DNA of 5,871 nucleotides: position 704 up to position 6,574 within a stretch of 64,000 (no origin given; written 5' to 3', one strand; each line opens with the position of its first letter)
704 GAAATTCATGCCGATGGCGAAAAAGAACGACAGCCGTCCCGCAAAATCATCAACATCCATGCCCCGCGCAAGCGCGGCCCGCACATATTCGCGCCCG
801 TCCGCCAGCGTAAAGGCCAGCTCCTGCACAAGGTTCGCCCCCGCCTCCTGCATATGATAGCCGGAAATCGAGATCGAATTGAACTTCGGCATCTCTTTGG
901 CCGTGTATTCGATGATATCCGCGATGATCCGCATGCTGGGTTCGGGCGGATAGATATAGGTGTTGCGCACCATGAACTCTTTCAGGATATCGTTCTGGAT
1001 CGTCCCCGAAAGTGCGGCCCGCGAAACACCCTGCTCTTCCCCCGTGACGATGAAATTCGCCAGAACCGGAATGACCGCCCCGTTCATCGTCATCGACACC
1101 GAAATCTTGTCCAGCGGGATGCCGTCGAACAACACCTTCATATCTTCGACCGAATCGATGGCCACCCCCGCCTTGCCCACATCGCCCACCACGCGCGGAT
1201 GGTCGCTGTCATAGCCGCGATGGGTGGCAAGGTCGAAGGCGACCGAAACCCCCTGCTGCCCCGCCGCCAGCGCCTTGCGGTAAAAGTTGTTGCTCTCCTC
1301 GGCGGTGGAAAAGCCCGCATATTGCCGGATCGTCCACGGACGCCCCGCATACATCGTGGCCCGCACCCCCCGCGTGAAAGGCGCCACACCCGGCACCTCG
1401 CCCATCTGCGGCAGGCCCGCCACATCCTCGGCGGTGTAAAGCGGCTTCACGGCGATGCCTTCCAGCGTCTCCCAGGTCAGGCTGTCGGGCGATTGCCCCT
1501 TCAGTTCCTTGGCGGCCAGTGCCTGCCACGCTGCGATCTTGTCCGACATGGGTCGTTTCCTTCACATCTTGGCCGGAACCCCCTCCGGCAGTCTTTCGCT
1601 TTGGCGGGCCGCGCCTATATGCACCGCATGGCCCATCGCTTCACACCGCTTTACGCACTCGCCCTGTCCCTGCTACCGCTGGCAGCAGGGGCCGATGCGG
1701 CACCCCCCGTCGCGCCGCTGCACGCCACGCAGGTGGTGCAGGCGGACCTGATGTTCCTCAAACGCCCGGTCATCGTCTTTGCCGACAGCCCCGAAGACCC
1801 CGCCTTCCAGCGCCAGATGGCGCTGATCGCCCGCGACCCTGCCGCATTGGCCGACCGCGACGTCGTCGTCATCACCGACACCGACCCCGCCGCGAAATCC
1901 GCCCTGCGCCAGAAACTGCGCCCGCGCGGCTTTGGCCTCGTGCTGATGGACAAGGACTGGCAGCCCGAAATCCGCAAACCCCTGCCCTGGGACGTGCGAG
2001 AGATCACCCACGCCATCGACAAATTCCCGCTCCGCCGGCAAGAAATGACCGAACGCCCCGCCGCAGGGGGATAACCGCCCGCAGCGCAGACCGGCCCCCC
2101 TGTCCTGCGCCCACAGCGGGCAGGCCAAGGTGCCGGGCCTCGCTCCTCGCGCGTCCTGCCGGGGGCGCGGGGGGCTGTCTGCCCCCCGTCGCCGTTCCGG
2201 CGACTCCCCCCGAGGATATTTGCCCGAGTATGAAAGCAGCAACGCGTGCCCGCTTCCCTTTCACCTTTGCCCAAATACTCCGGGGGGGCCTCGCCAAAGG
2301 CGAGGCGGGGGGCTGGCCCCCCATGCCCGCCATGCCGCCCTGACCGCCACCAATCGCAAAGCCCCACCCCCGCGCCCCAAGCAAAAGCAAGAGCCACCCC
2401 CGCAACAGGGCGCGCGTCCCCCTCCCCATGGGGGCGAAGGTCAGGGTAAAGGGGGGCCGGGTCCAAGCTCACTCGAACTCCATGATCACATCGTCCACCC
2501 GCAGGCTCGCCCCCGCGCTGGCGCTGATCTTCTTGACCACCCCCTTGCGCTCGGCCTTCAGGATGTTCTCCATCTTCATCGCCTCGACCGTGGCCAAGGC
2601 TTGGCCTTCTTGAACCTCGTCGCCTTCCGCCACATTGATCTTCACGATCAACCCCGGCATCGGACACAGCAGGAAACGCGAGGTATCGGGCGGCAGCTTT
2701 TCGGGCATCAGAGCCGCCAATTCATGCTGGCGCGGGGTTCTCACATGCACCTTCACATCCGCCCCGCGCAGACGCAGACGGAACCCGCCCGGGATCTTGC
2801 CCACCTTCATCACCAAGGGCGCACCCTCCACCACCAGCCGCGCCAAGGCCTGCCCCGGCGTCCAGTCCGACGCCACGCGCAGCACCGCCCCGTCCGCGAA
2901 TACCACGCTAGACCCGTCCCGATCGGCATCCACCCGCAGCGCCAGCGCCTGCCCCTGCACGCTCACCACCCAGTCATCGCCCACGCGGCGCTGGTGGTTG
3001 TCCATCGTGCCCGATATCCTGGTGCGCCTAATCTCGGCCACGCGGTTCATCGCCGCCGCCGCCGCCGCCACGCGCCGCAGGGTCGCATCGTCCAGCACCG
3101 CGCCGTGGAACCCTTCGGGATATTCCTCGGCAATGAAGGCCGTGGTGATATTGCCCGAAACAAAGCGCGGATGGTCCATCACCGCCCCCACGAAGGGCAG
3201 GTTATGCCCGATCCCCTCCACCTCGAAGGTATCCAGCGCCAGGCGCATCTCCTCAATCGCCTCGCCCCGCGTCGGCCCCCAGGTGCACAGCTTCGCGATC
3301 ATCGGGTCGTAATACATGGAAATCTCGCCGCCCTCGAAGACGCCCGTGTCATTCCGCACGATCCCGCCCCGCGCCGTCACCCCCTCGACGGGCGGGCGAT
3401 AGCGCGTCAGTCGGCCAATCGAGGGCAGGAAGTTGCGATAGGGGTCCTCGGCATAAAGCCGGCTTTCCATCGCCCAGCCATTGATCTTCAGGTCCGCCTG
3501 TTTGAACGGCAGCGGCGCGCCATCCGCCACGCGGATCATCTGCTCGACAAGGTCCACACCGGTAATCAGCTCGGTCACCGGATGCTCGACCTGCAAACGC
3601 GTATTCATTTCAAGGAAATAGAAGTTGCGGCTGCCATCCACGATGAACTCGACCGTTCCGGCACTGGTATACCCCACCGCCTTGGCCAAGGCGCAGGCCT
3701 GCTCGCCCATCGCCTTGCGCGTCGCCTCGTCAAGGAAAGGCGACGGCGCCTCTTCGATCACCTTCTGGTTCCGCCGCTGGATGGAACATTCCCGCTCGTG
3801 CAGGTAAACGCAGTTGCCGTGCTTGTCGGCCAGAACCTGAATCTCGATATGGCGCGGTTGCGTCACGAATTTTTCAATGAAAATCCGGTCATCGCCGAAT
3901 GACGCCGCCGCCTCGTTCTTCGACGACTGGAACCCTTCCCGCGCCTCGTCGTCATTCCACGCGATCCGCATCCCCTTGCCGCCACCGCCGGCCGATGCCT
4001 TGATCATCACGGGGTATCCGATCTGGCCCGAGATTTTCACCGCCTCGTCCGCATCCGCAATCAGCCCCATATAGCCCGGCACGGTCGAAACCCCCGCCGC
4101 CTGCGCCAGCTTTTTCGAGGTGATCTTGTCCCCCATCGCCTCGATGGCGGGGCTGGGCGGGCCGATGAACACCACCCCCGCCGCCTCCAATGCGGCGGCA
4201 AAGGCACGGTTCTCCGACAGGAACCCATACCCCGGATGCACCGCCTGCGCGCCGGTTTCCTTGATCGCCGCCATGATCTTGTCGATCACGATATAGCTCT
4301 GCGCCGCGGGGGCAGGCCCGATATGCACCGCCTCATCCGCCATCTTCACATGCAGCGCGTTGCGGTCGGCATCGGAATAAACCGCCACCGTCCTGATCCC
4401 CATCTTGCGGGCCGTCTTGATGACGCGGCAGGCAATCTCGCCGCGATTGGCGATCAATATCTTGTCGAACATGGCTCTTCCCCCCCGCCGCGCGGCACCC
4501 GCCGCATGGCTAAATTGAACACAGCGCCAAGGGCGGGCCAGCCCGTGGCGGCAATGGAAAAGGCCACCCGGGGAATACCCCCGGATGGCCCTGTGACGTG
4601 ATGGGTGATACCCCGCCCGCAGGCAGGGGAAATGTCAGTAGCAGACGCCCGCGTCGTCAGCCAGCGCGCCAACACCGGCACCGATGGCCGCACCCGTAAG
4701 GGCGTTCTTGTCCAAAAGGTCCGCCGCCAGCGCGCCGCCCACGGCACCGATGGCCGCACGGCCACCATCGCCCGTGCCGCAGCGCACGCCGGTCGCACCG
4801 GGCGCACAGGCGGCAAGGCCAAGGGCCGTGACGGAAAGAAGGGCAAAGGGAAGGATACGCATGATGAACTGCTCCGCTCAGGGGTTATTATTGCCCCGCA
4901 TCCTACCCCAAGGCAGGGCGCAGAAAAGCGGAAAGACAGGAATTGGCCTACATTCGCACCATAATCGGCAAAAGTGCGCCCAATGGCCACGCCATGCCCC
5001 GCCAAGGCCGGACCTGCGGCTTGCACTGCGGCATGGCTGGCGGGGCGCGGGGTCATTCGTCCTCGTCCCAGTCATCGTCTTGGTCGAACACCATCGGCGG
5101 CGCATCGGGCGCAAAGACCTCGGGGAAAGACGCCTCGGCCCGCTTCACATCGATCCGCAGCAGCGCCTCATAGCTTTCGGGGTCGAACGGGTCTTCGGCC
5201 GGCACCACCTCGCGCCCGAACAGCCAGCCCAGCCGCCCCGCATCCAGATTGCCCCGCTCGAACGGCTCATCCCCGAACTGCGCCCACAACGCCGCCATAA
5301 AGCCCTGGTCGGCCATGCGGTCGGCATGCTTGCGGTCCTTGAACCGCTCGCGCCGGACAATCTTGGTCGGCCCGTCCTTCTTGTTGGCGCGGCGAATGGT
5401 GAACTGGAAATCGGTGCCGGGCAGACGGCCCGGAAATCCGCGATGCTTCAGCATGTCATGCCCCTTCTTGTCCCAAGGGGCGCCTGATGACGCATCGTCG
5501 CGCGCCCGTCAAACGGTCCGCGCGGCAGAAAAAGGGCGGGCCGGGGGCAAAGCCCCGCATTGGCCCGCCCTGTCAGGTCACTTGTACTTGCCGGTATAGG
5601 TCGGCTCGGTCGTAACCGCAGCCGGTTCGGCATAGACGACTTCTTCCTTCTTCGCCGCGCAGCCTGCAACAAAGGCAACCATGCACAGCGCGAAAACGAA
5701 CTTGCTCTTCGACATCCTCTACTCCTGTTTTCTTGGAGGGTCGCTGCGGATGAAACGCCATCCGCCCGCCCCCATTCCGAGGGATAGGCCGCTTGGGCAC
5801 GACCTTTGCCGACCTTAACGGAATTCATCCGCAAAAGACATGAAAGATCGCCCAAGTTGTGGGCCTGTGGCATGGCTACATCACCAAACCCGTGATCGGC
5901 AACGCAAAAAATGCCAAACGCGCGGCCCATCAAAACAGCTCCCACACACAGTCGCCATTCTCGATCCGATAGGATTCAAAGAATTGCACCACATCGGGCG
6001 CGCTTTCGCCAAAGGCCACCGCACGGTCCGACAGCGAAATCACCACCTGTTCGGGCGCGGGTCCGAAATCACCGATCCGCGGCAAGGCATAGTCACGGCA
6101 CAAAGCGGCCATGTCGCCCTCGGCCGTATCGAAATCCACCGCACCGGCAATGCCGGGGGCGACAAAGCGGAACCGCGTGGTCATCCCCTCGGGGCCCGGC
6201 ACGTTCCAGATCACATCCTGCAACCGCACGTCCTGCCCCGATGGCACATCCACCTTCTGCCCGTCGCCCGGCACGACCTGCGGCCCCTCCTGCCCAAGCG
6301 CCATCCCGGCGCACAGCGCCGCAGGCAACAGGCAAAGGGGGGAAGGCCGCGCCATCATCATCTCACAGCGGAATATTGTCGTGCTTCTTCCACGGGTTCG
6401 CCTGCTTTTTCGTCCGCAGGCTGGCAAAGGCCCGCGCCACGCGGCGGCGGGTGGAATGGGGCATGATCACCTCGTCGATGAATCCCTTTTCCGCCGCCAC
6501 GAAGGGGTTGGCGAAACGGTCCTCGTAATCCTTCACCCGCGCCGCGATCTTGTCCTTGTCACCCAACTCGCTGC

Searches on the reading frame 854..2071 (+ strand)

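Call 76: search_protein_families(library=pfam, proteins=[window:854-2071:+], max_evalue=0.0001)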
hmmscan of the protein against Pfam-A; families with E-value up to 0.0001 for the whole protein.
window:854-2071:+ (406 aa): 1 family
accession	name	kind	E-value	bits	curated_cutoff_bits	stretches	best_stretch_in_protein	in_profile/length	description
PF13778.12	DUF4174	-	2.2e-13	51.1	27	1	303-397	9-120/120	Domain of unknown function (DUF4174)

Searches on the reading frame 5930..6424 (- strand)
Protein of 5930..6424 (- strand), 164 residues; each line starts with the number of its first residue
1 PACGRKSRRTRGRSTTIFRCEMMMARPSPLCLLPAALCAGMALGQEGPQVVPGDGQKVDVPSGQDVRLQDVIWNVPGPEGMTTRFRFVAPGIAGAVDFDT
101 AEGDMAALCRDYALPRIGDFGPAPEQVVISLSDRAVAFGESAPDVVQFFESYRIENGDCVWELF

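Call 76: search_protein_families(library=pfam, proteins=[window:5930-6424:-], max_evalue=0.0001)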
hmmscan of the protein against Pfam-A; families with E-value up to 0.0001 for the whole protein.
window:5930-6424:- (164 aa): 1 family
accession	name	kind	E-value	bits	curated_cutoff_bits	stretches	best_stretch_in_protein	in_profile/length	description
PF20107.4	DUF6497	-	5.8e-43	146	24.3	1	56-164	13-116/116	Family of unknown function (DUF6497)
